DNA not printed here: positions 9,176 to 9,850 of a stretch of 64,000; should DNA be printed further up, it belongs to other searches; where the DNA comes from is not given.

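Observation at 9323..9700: Phage-encoded histone-fold protein with the archaeal-histone AGRKT-L-KAEDL signature, fused to a Cys-rich zinc module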

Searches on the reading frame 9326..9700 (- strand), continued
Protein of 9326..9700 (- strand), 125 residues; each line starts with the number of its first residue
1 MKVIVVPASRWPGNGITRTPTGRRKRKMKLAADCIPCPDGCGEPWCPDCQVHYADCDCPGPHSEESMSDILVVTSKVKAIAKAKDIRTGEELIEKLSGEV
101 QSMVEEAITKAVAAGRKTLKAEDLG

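Call 81: find_related_loci(query=A1, collection=genome_contigs, flank=3000)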
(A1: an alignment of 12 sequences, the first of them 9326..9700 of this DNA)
Query A1 (125 aa) in genome_contigs; peptide patterns used: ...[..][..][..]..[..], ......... (x = any residue, [..] = any of these).
194 stretches matched a pattern; 2 encode a relative of the query (tblastn E <= 1e-3); 2 distinct loci.
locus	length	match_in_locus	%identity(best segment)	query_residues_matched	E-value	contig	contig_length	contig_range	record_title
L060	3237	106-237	47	23-67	2e-10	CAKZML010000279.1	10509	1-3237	MAG TPA_asm: uncultured Chromatiales bacterium isolate SRR5468194_bin.36_CONCOCT_v1.1_MAG genome assembly, contig: ERZ77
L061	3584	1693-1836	42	82-125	9e-7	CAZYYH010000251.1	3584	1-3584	MAG TPA_asm: uncultured Halobacteriales archaeon isolate binchicken_co207_96 genome assembly, contig: NODE_45216_length_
